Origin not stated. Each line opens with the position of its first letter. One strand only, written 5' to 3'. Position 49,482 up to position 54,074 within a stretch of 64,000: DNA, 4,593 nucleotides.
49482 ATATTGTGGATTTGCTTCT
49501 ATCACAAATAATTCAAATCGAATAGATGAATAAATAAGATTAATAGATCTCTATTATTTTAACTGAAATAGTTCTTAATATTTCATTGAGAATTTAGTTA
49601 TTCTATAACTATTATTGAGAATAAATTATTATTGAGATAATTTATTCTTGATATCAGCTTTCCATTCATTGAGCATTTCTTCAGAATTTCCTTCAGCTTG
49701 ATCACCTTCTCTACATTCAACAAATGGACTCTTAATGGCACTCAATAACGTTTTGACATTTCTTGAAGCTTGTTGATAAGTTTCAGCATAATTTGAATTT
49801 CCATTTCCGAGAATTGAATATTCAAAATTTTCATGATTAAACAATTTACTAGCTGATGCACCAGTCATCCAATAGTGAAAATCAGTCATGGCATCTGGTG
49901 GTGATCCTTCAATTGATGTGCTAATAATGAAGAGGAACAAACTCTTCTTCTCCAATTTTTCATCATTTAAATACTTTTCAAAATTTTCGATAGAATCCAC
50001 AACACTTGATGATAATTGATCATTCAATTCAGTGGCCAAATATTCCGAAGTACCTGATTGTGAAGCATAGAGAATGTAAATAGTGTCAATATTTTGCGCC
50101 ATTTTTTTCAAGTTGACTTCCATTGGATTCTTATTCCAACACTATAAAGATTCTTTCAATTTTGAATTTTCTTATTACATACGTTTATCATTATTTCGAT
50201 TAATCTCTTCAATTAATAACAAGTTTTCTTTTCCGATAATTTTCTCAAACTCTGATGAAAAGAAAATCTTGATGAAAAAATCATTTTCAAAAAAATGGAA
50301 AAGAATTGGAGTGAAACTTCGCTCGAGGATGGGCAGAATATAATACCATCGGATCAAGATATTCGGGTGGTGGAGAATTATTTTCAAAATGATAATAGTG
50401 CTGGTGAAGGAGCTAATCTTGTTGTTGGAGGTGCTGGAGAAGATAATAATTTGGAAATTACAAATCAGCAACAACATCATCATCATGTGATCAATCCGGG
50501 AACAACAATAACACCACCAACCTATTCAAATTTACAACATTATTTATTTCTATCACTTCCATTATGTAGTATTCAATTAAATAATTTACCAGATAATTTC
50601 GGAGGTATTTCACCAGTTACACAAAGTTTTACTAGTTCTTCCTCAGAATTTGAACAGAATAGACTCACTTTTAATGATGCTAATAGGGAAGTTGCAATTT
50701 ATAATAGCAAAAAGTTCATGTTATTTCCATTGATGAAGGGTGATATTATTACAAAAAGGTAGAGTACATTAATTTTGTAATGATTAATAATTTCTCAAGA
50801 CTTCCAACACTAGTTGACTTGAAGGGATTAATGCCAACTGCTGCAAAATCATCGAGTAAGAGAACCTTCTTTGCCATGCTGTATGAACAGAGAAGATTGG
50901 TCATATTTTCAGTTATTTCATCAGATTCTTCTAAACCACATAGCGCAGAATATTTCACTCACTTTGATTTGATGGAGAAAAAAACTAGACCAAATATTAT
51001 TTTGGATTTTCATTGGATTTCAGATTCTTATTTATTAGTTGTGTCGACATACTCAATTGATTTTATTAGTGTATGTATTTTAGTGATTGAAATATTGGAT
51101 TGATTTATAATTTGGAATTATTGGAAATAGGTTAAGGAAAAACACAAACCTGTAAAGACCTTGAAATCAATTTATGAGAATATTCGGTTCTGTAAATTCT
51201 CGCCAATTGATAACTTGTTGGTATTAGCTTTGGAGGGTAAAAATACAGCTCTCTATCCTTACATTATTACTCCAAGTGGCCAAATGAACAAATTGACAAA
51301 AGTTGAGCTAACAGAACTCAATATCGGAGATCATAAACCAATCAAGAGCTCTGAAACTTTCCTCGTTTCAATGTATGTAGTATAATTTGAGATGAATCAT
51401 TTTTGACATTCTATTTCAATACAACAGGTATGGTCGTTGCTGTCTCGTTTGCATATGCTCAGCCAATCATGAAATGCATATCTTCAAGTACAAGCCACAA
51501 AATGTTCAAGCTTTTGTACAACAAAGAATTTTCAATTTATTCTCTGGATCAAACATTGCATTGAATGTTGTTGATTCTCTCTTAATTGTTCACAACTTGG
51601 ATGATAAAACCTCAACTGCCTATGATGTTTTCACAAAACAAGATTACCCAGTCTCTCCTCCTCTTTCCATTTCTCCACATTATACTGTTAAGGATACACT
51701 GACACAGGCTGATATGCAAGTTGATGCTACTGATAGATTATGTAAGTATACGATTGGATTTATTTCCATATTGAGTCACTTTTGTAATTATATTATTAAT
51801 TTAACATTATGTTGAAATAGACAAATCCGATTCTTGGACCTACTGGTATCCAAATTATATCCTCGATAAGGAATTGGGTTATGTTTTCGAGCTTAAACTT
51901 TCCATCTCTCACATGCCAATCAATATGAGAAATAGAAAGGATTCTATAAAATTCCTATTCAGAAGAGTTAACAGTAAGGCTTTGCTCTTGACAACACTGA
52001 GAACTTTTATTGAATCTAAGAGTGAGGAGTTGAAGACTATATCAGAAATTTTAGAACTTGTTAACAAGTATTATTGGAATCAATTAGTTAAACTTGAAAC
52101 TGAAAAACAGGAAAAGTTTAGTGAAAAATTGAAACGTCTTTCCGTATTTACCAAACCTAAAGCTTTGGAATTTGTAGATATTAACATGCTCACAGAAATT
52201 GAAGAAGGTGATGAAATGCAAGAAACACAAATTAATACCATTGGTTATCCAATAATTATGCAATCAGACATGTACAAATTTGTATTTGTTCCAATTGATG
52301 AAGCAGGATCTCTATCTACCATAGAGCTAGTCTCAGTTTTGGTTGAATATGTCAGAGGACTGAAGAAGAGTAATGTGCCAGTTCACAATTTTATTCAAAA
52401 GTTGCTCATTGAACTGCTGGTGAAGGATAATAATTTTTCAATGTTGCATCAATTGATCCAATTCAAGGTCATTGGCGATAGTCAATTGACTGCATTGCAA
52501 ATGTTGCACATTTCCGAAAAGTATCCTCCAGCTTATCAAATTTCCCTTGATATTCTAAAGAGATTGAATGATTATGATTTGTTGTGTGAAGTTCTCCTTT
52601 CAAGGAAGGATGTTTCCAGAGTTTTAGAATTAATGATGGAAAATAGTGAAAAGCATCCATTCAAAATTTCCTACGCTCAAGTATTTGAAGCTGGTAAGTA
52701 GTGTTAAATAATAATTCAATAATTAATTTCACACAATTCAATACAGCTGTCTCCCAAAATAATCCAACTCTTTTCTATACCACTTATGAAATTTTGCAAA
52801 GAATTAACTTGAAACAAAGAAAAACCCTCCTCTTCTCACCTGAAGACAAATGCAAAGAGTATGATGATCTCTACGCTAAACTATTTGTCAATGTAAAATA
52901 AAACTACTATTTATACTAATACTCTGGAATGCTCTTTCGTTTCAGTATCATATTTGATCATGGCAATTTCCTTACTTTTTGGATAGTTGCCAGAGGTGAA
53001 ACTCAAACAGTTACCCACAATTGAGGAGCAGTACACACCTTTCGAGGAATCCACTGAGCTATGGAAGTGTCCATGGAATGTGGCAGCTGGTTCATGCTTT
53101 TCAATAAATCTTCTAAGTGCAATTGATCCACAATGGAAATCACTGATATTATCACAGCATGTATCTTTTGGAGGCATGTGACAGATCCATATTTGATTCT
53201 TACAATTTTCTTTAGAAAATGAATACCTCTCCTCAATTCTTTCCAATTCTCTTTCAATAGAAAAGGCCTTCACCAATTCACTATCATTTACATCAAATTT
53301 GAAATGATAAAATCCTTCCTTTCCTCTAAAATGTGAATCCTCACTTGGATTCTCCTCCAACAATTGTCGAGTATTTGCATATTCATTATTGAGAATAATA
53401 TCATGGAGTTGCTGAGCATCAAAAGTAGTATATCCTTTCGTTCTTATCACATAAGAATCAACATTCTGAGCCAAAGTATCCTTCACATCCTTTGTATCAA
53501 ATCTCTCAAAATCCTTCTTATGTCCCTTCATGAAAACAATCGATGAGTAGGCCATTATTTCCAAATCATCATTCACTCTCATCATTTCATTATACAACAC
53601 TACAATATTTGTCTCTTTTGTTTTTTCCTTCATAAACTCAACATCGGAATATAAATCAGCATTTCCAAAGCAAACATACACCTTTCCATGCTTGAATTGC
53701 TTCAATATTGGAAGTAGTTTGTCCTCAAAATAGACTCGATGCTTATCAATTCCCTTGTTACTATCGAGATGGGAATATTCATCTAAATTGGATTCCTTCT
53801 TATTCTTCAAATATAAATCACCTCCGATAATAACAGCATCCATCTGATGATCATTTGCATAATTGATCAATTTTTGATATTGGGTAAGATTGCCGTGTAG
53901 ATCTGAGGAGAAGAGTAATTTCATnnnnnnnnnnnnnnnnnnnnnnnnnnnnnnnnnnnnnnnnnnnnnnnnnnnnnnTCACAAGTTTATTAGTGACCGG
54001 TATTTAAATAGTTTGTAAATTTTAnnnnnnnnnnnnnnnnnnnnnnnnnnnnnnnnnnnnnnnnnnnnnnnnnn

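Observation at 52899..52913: Convergent genes abut with only 8-33 bp between stop codons, forcing 3' transcript overlap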

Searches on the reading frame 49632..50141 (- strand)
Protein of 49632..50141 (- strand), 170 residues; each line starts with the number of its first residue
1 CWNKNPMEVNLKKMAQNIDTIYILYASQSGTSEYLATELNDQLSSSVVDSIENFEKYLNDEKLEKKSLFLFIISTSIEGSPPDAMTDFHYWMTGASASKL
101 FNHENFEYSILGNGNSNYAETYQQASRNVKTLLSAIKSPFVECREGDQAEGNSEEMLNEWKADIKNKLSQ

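Call 16: search_protein_families(library=pfam, proteins=[window:49632-50141:-], max_evalue=0.01)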
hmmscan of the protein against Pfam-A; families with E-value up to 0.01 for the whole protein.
window:49632-50141:- (170 aa): 2 families
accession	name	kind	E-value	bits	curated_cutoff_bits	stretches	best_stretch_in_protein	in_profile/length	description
PF00258.30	Flavodoxin_1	-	1.3e-19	71.2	25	1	23-160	1-143/143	Flavodoxin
PF07972.16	Flavodoxin_NdrI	-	0.0018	18.9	27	1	23-130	1-95/120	NrdI Flavodoxin like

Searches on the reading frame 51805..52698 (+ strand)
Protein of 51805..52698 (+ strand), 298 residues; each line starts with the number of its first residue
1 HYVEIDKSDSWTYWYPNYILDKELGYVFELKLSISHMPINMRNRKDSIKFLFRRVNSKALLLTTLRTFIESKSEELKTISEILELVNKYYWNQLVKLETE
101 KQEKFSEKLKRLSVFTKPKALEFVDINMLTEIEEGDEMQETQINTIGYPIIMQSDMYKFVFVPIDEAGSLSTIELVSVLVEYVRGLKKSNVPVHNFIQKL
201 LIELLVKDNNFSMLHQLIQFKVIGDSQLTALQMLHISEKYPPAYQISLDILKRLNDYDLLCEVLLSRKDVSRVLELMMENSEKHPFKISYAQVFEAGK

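Call 17: search_protein_families(library=pfam, proteins=[window:51805-52698:+], max_evalue=0.01)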
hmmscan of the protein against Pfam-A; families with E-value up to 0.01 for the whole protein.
window:51805-52698:+ (298 aa): 1 family
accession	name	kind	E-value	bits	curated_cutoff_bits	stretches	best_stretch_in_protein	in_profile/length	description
PF07035.17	RMC1_C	-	9.5e-38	130.5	26.9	1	54-281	1-202/248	Regulator of MON1-CCZ1 complex, C-terminal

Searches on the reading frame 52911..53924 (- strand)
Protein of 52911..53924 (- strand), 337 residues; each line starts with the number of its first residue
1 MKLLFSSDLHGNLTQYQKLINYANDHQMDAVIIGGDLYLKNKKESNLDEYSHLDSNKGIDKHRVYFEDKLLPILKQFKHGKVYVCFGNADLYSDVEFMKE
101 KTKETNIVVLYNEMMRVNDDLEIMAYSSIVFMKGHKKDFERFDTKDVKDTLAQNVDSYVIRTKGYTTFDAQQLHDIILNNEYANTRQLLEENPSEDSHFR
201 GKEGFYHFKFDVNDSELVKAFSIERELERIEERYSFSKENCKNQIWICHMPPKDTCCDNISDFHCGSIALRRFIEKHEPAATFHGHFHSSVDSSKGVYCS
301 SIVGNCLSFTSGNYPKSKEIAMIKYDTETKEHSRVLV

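Call 4: search_protein_families(library=pfam, proteins=[window:52911-53924:-])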
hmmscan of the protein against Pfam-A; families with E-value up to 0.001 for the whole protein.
window:52911-53924:- (337 aa): 3 families
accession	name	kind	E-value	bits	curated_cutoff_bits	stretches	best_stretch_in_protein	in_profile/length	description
PF00149.33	Metallophos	-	3.4e-11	44.4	21.5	1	1-289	1-190/191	Calcineurin-like phosphoesterase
PF12850.12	Metallophos_2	-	9.8e-07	29.3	27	1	1-110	1-79/154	Calcineurin-like phosphoesterase superfamily domain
PF14582.11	Metallophos_3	-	1.8e-05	24.6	28.2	0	2-68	7-71/259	Metallophosphoesterase, calcineurin superfamily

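Call 34: find_homologous_proteins(query=window:52914-53924:-, max_evalue=1e-20)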
Query window:52914-53924:- (337 aa): 10 proteins with E <= 1e-20 among 1273 candidates.
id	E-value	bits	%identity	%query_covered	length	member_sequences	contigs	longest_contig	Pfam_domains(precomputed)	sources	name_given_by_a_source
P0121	2.8e-208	709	100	92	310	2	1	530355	PF00149.34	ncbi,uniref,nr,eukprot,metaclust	ncbi:predicted protein [Naegleria gruberi]|uniref:Predicted protein n=1 Tax=Naegleria gruberi TaxID=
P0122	1.9e-113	397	58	97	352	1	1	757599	PF00149.34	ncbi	ncbi:hypothetical protein ABK040_002361 [Willaertia magna]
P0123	1.3e-84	302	61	68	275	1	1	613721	PF00149.34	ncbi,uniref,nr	ncbi:hypothetical protein C9374_006059 [Naegleria lovaniensis]|uniref:Calcineurin-like phosphoestera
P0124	2.0e-72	262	57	64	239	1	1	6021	PF00149.34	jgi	-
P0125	5.3e-53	198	34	100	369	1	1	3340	PF00149.34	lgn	-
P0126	2.1e-51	193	35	100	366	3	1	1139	PF00149.34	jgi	jgi:Icc-related predicted phosphoesterase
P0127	7.0e-49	185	33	100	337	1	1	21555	PF00149.34,PF14582.12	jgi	jgi:Icc-related predicted phosphoesterase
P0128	8.3e-48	181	36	100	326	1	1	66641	PF00149.34,PF14582.12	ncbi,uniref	ncbi:hypothetical protein AKO1_014129 [Acrasis kona]|uniref:Calcineurin-like phosphoesterase domain-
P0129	1.9e-27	114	29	99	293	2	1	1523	PF00149.34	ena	-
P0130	2.1e-25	107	27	96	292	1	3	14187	PF00149.34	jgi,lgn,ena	-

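Call 36: find_encoding_contigs(protein=P0122, flank=10000, max_places=2)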
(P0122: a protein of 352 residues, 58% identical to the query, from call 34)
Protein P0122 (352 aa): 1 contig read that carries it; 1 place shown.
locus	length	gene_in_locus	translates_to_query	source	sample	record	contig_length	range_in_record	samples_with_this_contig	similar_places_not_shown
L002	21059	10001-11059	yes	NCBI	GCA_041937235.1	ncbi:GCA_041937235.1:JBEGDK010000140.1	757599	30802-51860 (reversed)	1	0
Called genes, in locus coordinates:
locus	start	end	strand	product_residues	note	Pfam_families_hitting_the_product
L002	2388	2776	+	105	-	-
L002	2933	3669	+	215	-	-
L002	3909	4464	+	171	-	-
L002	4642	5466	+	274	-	-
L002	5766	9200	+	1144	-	PF00501:AMP-binding, PF01073:3Beta_HSD (weak), PF01370:Epimerase, PF07993:NAD_binding_4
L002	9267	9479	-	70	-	-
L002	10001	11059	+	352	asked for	PF00149:Metallophos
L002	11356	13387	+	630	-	PF01268:FTHFS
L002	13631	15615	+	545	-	PF12799:LRR_4 (faint), PF13855:LRR_8 (weak), PF23598:LRR_14 (weak)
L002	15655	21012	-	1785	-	PF19055:ABC2_membrane_7, PF01061:ABC2_membrane, PF19055:ABC2_membrane_7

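Call 37: find_encoding_contigs(protein=P0123, flank=10000, max_places=2)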
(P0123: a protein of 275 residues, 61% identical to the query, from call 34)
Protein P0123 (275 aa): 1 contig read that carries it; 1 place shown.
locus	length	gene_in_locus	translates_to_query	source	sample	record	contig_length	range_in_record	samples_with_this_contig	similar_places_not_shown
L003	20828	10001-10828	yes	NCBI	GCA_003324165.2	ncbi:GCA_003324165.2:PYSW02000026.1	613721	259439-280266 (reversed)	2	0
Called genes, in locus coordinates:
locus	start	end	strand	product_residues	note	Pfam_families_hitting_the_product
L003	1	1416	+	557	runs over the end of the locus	-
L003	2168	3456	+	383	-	PF00173:Cyt-b5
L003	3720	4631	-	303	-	-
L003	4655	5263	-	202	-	-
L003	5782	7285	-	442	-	PF00091:Tubulin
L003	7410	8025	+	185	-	-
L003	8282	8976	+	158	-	-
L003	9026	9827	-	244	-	PF05962:HutD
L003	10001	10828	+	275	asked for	PF00149:Metallophos (weak)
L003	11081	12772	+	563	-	-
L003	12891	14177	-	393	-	-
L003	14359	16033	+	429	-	PF21153:NSUN5_N (weak), PF21148:NSUN5_fdxn-like, PF01189:Methyltr_RsmB-F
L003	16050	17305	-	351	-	PF24807:WD40_CDC20-Fz, PF25174:Beta-prop_THOC3, PF25175:Beta-prop_WDR5, PF25173:Beta-prop_WDR3_1st, PF23098:Beta-prop_NOL10_N, PF23409:Beta-prop_EML, PF25391:WD40_Gbeta, PF23775:Beta-prop_RIG_2nd, +33 more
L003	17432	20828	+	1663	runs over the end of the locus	PF26278:PH_36 (weak)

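Call 38: find_encoding_contigs(protein=P0128, flank=10000, max_places=2)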
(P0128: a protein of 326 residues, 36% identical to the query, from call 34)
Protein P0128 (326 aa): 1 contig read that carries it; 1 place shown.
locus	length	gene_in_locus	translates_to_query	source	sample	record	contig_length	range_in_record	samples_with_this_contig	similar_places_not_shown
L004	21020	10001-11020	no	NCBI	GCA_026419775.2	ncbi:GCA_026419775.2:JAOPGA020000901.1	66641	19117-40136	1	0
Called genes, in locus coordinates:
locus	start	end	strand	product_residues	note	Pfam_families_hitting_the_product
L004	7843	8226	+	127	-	-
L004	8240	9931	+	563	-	-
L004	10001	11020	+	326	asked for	PF00149:Metallophos, PF14582:Metallophos_3 (faint)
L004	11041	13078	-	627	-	PF00618:RasGEF_N, PF00617:RasGEF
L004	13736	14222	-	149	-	PF04099:Sybindin, PF04628:Sedlin_N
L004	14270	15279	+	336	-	PF01138:RNase_PH, PF03725:RNase_PH_C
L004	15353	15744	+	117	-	PF05495:zf-CHY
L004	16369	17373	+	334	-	PF00830:Ribosomal_L28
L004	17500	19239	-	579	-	PF00069:Pkinase, PF07714:PK_Tyr_Ser-Thr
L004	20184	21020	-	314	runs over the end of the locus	PF03006:HlyIII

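Call 40: find_encoding_contigs(protein=window:52914-53924:-, flank=3000, max_places=6)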
Protein window:52914-53924:- (337 aa): 1 contig read that carries it; 1 place shown.
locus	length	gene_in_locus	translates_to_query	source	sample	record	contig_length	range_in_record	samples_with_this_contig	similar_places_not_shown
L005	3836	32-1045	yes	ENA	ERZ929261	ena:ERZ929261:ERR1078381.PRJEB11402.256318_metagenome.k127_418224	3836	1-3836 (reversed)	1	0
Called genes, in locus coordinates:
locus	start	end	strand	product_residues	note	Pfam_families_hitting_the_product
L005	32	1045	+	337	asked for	PF00149:Metallophos, PF12850:Metallophos_2 (faint), PF14582:Metallophos_3 (faint)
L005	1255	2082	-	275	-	PF07035:RMC1_C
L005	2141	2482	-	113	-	-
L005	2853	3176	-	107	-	-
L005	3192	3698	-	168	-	-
